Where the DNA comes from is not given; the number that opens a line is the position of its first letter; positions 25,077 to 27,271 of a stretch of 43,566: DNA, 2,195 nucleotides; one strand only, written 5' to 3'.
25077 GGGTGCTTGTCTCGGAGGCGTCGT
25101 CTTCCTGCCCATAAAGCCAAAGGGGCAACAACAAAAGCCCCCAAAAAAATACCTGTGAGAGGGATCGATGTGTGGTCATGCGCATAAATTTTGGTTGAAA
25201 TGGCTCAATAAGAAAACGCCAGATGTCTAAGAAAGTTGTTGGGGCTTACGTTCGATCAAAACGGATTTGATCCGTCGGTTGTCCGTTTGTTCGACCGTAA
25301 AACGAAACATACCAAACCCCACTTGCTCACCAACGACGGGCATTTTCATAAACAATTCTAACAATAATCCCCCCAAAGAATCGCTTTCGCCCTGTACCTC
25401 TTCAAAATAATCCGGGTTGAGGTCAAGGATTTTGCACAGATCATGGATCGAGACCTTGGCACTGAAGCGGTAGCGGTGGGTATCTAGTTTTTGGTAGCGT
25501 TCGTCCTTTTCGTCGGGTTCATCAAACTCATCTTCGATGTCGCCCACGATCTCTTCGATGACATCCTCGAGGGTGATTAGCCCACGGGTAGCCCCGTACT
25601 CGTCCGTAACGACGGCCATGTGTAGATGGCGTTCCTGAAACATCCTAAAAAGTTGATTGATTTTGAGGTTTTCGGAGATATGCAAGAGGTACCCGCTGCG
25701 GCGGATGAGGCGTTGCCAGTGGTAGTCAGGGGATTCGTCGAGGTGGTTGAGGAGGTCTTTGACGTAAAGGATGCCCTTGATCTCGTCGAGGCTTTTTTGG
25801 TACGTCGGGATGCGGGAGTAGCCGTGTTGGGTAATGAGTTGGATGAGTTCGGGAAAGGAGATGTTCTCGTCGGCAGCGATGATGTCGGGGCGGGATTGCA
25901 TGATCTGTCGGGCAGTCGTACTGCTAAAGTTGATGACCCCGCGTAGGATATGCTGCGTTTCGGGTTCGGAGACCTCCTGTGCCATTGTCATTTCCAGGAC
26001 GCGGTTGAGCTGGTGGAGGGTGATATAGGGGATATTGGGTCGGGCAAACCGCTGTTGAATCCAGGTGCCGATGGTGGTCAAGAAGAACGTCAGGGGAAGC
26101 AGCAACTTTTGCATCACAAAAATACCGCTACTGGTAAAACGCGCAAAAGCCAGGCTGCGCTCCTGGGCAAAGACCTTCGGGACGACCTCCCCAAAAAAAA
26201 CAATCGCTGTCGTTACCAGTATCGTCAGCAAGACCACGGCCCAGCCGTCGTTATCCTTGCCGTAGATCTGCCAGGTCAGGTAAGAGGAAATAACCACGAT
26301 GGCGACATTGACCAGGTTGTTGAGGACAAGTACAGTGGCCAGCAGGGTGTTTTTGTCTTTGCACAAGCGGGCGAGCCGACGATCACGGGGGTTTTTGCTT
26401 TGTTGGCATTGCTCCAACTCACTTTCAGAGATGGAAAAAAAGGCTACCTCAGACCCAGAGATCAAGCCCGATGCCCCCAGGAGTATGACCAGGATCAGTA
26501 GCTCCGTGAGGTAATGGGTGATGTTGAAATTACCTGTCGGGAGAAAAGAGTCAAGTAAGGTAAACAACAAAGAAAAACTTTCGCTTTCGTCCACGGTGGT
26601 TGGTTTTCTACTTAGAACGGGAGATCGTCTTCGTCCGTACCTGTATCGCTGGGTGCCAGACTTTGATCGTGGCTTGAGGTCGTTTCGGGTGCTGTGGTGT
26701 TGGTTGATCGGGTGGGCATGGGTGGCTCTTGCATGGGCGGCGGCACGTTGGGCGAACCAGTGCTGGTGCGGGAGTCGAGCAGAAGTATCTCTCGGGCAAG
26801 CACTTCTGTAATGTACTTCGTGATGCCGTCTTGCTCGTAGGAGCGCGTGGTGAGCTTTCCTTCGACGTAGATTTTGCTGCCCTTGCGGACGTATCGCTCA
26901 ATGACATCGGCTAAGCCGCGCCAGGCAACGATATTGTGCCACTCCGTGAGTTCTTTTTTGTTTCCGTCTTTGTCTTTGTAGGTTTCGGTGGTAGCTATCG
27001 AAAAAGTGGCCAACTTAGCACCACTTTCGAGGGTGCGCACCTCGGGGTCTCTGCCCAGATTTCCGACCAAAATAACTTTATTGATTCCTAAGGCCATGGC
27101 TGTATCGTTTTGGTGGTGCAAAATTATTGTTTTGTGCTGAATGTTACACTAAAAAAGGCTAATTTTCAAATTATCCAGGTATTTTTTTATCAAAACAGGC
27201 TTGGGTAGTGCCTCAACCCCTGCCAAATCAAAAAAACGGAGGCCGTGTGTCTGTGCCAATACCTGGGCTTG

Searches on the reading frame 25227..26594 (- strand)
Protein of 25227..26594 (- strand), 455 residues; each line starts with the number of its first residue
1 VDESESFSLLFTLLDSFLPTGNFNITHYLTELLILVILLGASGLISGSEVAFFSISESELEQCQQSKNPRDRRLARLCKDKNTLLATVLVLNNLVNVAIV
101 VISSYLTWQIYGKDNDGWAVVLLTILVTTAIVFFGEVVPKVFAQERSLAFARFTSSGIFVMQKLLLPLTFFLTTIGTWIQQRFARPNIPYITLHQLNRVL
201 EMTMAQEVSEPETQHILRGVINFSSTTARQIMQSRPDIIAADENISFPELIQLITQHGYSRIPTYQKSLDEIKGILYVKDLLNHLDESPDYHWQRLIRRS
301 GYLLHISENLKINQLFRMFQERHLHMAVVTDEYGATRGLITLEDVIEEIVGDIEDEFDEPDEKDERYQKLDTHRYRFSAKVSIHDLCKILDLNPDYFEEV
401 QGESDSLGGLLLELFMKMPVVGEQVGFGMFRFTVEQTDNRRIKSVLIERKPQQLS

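Call 3: search_protein_families(library=pfam, proteins=[window:25227-26594:-], max_evalue=1)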
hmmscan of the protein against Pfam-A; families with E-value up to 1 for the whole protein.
window:25227-26594:- (455 aa): 4 families
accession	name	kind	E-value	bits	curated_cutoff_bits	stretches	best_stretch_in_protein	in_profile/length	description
PF01595.25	CNNM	-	7.8e-38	130.4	28.4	1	33-211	1-179/181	Cyclin M transmembrane N-terminal domain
PF03471.22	CorC_HlyC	-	5.2e-17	62.1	27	1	369-450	2-80/81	Transporter associated domain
PF00571.33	CBS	-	3.6e-12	46.8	24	2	304-350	10-56/57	CBS domain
PF22460.2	Neopullulanase-like_C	-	0.15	12.8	27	1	140-161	3-24/79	Neopullulanase-like, C-terminal domain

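Call 4: search_protein_families(library=ncbifam, proteins=[window:25227-26594:-], max_evalue=1)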
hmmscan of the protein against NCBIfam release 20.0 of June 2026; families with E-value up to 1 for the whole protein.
window:25227-26594:- (455 aa): 9 families
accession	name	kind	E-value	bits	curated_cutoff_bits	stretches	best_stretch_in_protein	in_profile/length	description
TIGR03520.1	GldE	subfamily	5.4e-135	450.6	376.05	1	35-447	1-405/408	gliding motility-associated protein GldE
NF008604.1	PRK11573.1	equivalog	1.8e-42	145.7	475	1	31-449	9-418/428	hypothetical protein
NF011675.0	PRK15094.1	equivalog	1.3e-40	139.6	379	1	205-447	46-279/292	CNNM family magnesium/cobalt transport protein CorC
NF052568.1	PolamExpPaeASal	equivalog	5.7e-32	111.1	500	1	30-449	3-424/424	polyamine export protein PaeA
NF053603.1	HhpR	exception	0.0001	21.6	520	1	230-351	5-119/282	CBS domain-containing high hydrostatic pressure regulator HhpR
TIGR01302.1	IMP_dehydrog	equivalog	0.02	13.7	481.5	1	234-347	88-198/450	IMP dehydrogenase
NF041552.1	TF_PrdR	equivalog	0.02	13.2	795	1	226-357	6-133/577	sigma-54 dependent transcriptional regulator PrdR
NF011449.0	PRK14869.2-5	equivalog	0.029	13.4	411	1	304-361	79-136/451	putative manganese-dependent inorganic diphosphatase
TIGR03796.1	NHLM_micro_ABC1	equivalog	0.1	10.7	853.3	1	74-183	146-257/710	NHLP family bacteriocin export ABC transporter peptidase/permease/ATPase subunit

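Call 43: find_homologous_proteins(query=window:25227-26594:-, max_evalue=1e-60)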
Query window:25227-26594:- (455 aa): 4345 proteins with E <= 1e-60 among 8000 candidates; the best 120 are listed.
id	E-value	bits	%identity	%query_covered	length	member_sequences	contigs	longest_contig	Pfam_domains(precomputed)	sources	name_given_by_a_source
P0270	0.0e+0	1009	100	100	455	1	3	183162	PF01595.26,PF03471.23,PF00571.34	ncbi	ncbi:MAG: gliding motility-associated protein GldE [Bernardetiaceae bacterium]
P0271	2.5e-196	671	65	100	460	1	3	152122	PF01595.26,PF03471.23,PF00571.34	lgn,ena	-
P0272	2.7e-190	651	63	100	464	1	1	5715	PF01595.26,PF03471.23,PF00571.34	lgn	-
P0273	1.8e-162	560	58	98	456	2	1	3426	PF01595.26,PF03471.23,PF00571.34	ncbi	ncbi:MAG: gliding motility-associated protein GldE [Bacteroidota bacterium]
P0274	1.1e-132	462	49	99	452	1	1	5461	PF01595.26,PF03471.23,PF00571.34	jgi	jgi:putative hemolysin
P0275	1.6e-125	438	46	91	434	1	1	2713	PF01595.26,PF03471.23,PF00571.34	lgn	-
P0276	3.2e-125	437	51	90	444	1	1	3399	PF01595.26,PF03471.23,PF00571.34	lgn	-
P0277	4.0e-125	437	48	98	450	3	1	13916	PF01595.26,PF03471.23,PF00571.34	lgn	-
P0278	1.0e-123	432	47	97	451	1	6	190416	PF01595.26,PF03471.23,PF00571.34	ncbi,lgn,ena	-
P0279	4.1e-123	430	45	97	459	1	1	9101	PF01595.26,PF03471.23,PF00571.34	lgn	-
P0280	6.1e-123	429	47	93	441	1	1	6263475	PF01595.26,PF03471.23,PF00571.34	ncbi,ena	-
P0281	1.9e-122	428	49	94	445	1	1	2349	PF01595.26,PF03471.23,PF00571.34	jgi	jgi:putative hemolysin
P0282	1.7e-121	425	49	86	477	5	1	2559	PF01595.26,PF03471.23,PF00571.34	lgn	-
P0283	3.3e-121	424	47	89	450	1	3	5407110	PF01595.26,PF03471.23,PF00571.34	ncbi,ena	-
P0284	3.4e-121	424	48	98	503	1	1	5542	PF01595.26,PF03471.23,PF00571.34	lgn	-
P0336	1.1e-117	412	46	90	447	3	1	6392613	PF01595.26,PF03471.23,PF00571.34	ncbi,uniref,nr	ncbi:gliding motility-associated protein GldE [Fulvivirga maritima]|uniref:gliding motility-associat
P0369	9.6e-117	409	44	99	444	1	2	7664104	PF01595.26,PF03471.23,PF00571.34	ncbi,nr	ncbi:gliding motility-associated protein GldE [Flammeovirgaceae bacterium SG7u.111]|nr:gliding motil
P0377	1.3e-116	409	45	96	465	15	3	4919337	PF01595.26,PF03471.23,PF00571.34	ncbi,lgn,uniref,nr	ncbi:gliding motility-associated protein GldE [Bernardetia litoralis DSM 6794]|uniref:Gliding motili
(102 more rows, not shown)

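Call 44: find_encoding_contigs(protein=P0377, flank=7000, max_places=1)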
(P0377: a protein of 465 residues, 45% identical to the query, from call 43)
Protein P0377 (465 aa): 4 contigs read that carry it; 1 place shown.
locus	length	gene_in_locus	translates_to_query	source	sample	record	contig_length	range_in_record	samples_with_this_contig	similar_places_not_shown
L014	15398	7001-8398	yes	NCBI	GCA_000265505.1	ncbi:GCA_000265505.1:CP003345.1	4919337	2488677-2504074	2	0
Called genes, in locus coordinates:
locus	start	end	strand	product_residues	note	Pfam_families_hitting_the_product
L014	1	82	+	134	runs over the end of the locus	PF00226:DnaJ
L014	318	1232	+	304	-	PF04012:PspA_IM30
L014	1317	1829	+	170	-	PF00300:His_Phos_1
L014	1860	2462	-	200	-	PF21176:RecR_HhH, PF02132:RecR_ZnF (weak), PF01751:Toprim, PF13662:Toprim_4, PF21175:RecR_C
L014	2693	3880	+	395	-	PF05834:Lycopene_cycl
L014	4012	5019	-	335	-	PF11751:PorP_SprF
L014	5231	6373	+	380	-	PF00730:HhH-GPD, PF14815:NUDIX_4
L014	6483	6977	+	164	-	PF00436:SSB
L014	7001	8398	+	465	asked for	PF01595:CNNM, PF00571:CBS, PF03471:CorC_HlyC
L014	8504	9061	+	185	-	PF07638:Sigma70_ECF (faint), PF04542:Sigma70_r2, PF08281:Sigma70_r4_2, PF04545:Sigma70_r4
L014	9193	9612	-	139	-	PF00334:NDK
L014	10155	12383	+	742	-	PF01435:Peptidase_M48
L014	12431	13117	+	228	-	-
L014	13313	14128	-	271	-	PF00106:adh_short, PF13561:adh_short_C2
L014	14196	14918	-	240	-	PF07947:YhhN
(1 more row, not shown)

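Call 45: find_encoding_contigs(protein=P0369, flank=7000, max_places=1)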
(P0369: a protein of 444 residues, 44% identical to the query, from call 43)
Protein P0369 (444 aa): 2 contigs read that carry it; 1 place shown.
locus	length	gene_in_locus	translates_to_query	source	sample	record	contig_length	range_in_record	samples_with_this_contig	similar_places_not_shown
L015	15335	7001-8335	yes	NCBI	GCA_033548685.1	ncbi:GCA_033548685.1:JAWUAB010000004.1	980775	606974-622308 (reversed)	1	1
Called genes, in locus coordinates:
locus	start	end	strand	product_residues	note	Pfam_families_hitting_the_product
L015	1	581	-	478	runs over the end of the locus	PF04087:DUF389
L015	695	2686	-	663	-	PF13618:Gluconate_2-dh3 (weak), PF07992:Pyr_redox_2 (faint), PF00732:GMC_oxred_N, PF00890:FAD_binding_2 (weak), PF05199:GMC_oxred_C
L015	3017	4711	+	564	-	-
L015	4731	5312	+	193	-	PF13302:Acetyltransf_3, PF00583:Acetyltransf_1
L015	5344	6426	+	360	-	PF00730:HhH-GPD, PF14815:NUDIX_4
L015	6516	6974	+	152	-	PF00436:SSB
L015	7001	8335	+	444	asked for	PF01595:CNNM, PF00571:CBS, PF03471:CorC_HlyC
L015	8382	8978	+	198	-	PF25593:GldD_lipo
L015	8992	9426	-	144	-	-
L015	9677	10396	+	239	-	PF21347:DUF3108_like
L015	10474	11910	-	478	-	PF15418:DUF4625 (faint)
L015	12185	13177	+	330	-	-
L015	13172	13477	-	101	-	PF14114:DUF4286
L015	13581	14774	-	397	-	PF03030:H_PPase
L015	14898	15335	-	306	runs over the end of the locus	PF05343:Peptidase_M42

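Call 46: find_encoding_contigs(protein=P0336, flank=7000, max_places=1)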
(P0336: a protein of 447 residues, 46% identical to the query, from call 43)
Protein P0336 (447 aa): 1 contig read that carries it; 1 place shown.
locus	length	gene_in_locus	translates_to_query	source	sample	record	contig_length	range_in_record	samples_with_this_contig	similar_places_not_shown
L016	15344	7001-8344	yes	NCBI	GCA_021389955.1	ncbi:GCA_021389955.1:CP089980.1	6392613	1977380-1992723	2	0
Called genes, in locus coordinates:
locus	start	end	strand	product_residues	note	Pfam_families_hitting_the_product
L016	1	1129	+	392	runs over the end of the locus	PF13439:Glyco_transf_4, PF13579:Glyco_trans_4_4, PF00534:Glycos_transf_1, PF13692:Glyco_trans_1_4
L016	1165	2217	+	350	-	PF14391:DUF4421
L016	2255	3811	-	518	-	PF10150:RNase_E_G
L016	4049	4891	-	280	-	PF14561:TPR_20 (faint), PF00515:TPR_1 (faint), PF23914:TPR_CcmH_CycH (weak), PF24575:TPR_Slam (weak), PF07719:TPR_2 (weak), PF21033:RMD1-3 (weak), PF13432:TPR_16 (weak), PF14559:TPR_19, +6 more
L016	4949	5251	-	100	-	PF00216:Bac_DNA_binding, PF18291:HU-HIG (weak)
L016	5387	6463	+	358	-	PF00730:HhH-GPD, PF14815:NUDIX_4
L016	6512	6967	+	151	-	PF00436:SSB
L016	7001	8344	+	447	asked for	PF01595:CNNM, PF00571:CBS (weak), PF03471:CorC_HlyC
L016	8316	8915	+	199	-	PF25593:GldD_lipo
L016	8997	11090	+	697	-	PF17191:RecG_wedge, PF01336:tRNA_anti-codon, PF00176:SNF2-rel_dom (weak), PF00270:DEAD, PF04851:ResIII, PF00271:Helicase_C, PF19833:RecG_dom3_C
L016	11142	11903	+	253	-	PF00121:TIM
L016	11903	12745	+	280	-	PF06325:PrmA, PF05175:MTS, PF13489:Methyltransf_23 (faint), PF13649:Methyltransf_25, PF13847:Methyltransf_31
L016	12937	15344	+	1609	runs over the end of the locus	-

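Call 49: find_homologous_proteins(query=A3, max_evalue=0.001)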
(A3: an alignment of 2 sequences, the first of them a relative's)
Query A3 (2 sequences) (198 aa, profile of the alignment): 6105 proteins with E <= 0.001 among 6820 candidates; the best 120 are listed.
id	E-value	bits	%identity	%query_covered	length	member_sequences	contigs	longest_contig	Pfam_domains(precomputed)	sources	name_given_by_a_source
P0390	1.1e-116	405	49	93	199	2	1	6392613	PF25593.2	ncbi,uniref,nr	ncbi:gliding motility lipoprotein GldD [Fulvivirga maritima]|uniref:gliding motility lipoprotein Gld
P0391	1.7e-111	389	95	100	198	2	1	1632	PF25593.2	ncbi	-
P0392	2.9e-95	336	47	94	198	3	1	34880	PF25593.2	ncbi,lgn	-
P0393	6.8e-94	331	48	89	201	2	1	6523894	PF25593.2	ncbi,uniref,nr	ncbi:gliding motility lipoprotein GldD [Fulvivirga ligni]|uniref:gliding motility lipoprotein GldD n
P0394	9.5e-94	331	51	97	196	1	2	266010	PF25593.2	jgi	-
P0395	1.9e-92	326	49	94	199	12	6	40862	PF25593.2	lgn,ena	-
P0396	2.7e-92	326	53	86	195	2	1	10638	PF25593.2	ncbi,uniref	ncbi:MAG: gliding motility lipoprotein GldD [Fulvivirga sp.]|uniref:gliding motility lipoprotein Gld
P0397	2.9e-92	326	47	95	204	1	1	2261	PF25593.2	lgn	-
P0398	3.2e-92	326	48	95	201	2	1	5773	PF25593.2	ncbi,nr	ncbi:MAG: gliding motility lipoprotein GldD [Fulvivirga sp.]|nr:gliding motility lipoprotein GldD [F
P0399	3.8e-92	325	49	98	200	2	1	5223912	PF25593.2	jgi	jgi:gliding motility-associated lipoprotein GldD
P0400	4.1e-92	325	49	99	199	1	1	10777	PF25593.2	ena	-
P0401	4.9e-92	325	48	95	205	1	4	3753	PF25593.2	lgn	-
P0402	5.6e-92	325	48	98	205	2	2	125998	PF25593.2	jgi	-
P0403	7.0e-92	325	51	91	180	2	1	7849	PF25593.2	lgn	-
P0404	9.7e-92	324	49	92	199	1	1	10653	PF25593.2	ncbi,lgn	-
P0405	1.1e-91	324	50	92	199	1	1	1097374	PF25593.2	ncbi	-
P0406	1.2e-91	324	51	93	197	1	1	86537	PF25593.2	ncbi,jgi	-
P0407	1.8e-91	323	50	94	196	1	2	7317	PF25593.2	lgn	-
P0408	2.8e-91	323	49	99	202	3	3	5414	PF25593.2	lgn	-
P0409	2.9e-91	322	49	95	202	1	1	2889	PF25593.2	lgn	-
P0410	5.9e-91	321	49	95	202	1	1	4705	PF25593.2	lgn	-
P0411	1.1e-90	321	49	93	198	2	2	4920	PF25593.2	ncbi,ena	-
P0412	2.2e-90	320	47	95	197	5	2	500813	PF25593.2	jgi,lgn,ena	-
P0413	3.2e-90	319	50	90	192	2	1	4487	PF25593.2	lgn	-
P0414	3.6e-90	319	49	88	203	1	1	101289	PF25593.2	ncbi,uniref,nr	ncbi:gliding motility lipoprotein GldD [Fulvivirga imtechensis]|uniref:gliding motility lipoprotein 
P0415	5.8e-90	318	48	95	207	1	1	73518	PF25593.2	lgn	-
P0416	5.8e-90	318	47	97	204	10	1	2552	PF25593.2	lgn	-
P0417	6.2e-90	318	49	95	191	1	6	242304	PF25593.2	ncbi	-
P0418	6.8e-90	318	47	96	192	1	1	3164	PF25593.2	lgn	-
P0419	1.2e-89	317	52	86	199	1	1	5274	PF25593.2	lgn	-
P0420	1.2e-89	317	54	86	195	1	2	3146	PF25593.2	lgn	-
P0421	1.5e-89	317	49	96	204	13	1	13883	PF25593.2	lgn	-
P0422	2.0e-89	317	46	99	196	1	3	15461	PF25593.2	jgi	jgi:gliding motility-associated lipoprotein GldD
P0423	2.3e-89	316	50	88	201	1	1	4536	PF25593.2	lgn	-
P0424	3.9e-89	316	50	91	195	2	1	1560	PF25593.2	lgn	-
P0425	4.0e-89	316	49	93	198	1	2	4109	PF25593.2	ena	-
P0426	4.6e-89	315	48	93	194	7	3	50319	PF25593.2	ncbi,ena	-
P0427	6.2e-89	315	48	91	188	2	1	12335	PF25593.2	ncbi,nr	ncbi:gliding motility lipoprotein GldD [Fulvivirga sp. RKSG066]|nr:gliding motility lipoprotein GldD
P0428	1.2e-88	314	49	90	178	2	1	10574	PF25593.2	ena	-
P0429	1.2e-88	314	46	95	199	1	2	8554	PF25593.2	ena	-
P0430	1.3e-88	314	50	89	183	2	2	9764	PF25593.2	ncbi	ncbi:MAG: gliding motility lipoprotein GldD [Bacteroidota bacterium]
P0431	1.9e-88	313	47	94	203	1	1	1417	PF25593.2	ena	-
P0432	2.0e-88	313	47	94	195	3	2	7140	PF25593.2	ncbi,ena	-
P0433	3.8e-88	312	48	90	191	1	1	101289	PF25593.2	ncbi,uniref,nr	ncbi:GldD [Fulvivirga imtechensis AK7]|uniref:GldD n=1 Tax=Fulvivirga imtechensis AK7 TaxID=1237149 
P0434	6.5e-88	312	46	95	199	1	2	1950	PF25593.2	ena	-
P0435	1.0e-87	311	49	94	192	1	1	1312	PF25593.2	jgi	jgi:gliding motility-associated lipoprotein GldD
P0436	1.4e-87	310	49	90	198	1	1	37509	PF25593.2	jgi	-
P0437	1.7e-87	310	49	86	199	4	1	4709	PF25593.2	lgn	-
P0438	2.0e-87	310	49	94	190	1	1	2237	PF25593.2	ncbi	-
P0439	2.7e-87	310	49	94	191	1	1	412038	PF25593.2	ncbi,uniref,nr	ncbi:gliding motility lipoprotein GldD [Fulvivirga sedimenti]|uniref:Gliding motility lipoprotein Gl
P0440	2.9e-87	309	46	97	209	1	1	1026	PF25593.2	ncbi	ncbi:MAG: gliding motility lipoprotein GldD [Bacteroidota bacterium]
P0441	3.5e-87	309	48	96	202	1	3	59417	PF25593.2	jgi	jgi:gliding motility-associated lipoprotein GldD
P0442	5.1e-87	309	47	99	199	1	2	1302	PF25593.2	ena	-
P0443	1.3e-86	307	47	97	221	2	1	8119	PF25593.2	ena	-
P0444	1.4e-86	307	49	93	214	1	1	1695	PF25593.2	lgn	-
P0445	1.5e-86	307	46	96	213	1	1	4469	PF25593.2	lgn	-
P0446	1.6e-86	307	46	93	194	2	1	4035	PF25593.2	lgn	-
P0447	1.7e-86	307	48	94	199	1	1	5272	PF25593.2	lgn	-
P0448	3.5e-86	306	47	94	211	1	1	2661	PF25593.2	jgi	-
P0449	3.8e-86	306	50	85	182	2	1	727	PF25593.2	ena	-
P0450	7.4e-86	305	58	99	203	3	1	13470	PF25593.2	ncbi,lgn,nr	ncbi:MAG: gliding motility lipoprotein GldD [Flammeovirgaceae bacterium]|nr:gliding motility lipopro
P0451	1.9e-85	304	48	92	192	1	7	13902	PF25593.2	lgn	-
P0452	1.9e-85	304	47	94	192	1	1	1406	PF25593.2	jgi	jgi:gliding motility-associated lipoprotein GldD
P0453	1.0e-84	301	47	95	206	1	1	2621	PF25593.2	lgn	-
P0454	1.5e-84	301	47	94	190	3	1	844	PF25593.2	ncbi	-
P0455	2.5e-84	300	46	94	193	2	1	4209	PF25593.2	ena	-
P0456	2.8e-84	300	48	95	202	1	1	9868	PF25593.2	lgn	-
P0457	3.4e-84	299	55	89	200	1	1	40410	PF25593.2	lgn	-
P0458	5.3e-84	299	49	93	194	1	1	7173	PF25593.2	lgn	-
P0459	5.8e-84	299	50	93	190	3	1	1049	PF25593.2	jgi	jgi:gliding motility-associated lipoprotein GldD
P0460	5.8e-84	299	49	96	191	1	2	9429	PF25593.2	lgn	-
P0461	6.5e-84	299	47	94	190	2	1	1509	PF25593.2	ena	-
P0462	1.5e-83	297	49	94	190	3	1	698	PF25593.2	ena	-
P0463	2.1e-83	297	47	95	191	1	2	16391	PF25593.2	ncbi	-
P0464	3.0e-83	296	48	95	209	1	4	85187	PF25593.2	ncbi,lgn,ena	-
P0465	3.3e-83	296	52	99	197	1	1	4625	PF25593.2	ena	-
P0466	3.3e-83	296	49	89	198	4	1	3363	PF25593.2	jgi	jgi:gliding motility-associated lipoprotein GldD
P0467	4.7e-83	296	47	99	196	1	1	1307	PF25593.2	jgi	-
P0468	5.0e-83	296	54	93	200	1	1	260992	PF25593.2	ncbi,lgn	-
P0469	5.2e-83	296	50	99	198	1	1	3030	PF25593.2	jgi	jgi:gliding motility-associated lipoprotein GldD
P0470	5.6e-83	295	45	93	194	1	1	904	PF25593.2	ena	-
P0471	6.0e-83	295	47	93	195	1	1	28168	PF25593.2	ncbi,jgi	jgi:gliding motility-associated lipoprotein GldD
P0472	6.8e-83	295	53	94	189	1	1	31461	PF25593.2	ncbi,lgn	-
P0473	7.7e-83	295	49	99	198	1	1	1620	PF25593.2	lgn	-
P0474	8.1e-83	295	44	99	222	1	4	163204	PF25593.2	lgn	-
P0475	8.1e-83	295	46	96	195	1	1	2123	PF25593.2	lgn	-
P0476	1.1e-82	294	54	95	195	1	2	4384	PF25593.2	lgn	-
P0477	1.4e-82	294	50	94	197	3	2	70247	PF25593.2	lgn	-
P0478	1.5e-82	294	47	95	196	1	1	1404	PF25593.2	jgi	jgi:gliding motility-associated lipoprotein GldD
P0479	1.7e-82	294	46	95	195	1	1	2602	PF25593.2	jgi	jgi:gliding motility-associated lipoprotein GldD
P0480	2.0e-82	294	46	95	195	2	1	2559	PF25593.2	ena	-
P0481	2.0e-82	294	49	90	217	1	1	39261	PF25593.2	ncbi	-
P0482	2.1e-82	294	55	89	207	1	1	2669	PF25593.2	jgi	jgi:gliding motility-associated lipoprotein GldD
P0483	2.3e-82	293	55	89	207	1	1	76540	PF25593.2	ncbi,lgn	ncbi:hypothetical protein BH23BAC1_BH23BAC1_10390 [soil metagenome]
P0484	2.3e-82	293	46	99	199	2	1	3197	PF25593.2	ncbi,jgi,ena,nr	ncbi:MAG: gliding motility lipoprotein GldD [Cyclobacteriaceae bacterium]|nr:gliding motility lipopr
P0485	2.3e-82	293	50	96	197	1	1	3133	PF25593.2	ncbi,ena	-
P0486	2.4e-82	293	56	91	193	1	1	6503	PF25593.2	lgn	-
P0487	2.5e-82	293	59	95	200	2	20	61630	PF25593.2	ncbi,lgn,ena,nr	ncbi:MAG: gliding motility lipoprotein GldD [Thalassobius sp.]|nr:gliding motility lipoprotein GldD 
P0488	2.7e-82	293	49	89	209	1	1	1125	PF25593.2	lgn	-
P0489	3.0e-82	293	50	93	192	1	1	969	PF25593.2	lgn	-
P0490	3.3e-82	293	47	91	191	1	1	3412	PF25593.2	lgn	-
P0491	4.3e-82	293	50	90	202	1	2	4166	PF25593.2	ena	-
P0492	4.6e-82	292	50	93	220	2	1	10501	PF25593.2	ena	-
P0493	5.1e-82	292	59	95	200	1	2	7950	PF25593.2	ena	-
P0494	5.3e-82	292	50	86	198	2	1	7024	PF25593.2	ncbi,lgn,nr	ncbi:MAG TPA: gliding motility lipoprotein GldD [Cyclobacteriaceae bacterium]|nr:gliding motility li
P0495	5.6e-82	292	48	94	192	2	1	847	PF25593.2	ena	-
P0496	6.5e-82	292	51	86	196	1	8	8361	PF25593.2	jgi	jgi:gliding motility-associated lipoprotein GldD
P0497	6.6e-82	292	49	98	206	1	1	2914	PF25593.2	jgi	jgi:gliding motility-associated lipoprotein GldD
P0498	7.0e-82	292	50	96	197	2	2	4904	PF25593.2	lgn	-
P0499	7.1e-82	292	51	95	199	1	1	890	PF25593.2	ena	-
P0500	7.6e-82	292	47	98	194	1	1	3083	PF25593.2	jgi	jgi:gliding motility-associated lipoprotein GldD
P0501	7.6e-82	292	48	99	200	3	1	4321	PF25593.2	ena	-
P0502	7.8e-82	292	51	95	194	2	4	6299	PF25593.2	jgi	jgi:gliding motility-associated lipoprotein GldD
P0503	8.4e-82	292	47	98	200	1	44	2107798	PF25593.2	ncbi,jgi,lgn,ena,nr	ncbi:MAG TPA: gliding motility lipoprotein GldD [Cyclobacteriaceae bacterium]|nr:gliding motility li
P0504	9.5e-82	291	49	97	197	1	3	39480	PF25593.2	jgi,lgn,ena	-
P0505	9.6e-82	291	58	99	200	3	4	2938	PF25593.2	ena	-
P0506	9.8e-82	291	49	96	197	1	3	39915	PF25593.2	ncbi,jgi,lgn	-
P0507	1.0e-81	291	47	97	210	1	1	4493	PF25593.2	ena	-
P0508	1.1e-81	291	52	98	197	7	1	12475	PF25593.2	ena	-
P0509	1.1e-81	291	47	98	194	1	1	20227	PF25593.2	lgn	-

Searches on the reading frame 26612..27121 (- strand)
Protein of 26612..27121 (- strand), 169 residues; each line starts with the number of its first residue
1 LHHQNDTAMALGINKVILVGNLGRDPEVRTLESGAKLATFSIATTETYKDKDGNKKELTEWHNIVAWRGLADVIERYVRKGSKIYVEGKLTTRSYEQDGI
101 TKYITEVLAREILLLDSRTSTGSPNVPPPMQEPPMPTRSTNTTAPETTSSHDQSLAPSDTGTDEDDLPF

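Call 3: search_protein_families(library=pfam, proteins=[window:26612-27121:-], max_evalue=1)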
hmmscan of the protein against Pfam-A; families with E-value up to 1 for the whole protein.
window:26612-27121:- (169 aa): 3 families
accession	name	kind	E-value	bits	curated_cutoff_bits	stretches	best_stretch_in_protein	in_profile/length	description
PF00436.31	SSB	-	7.7e-35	119.5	26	1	13-114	1-103/104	Single-strand binding protein family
PF11506.14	DUF3217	-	0.0054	17.1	26.4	1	47-113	28-91/104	Protein of unknown function (DUF3217)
PF01336.31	tRNA_anti-codon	-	0.17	12.3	27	1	64-99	31-63/75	OB-fold nucleic acid binding domain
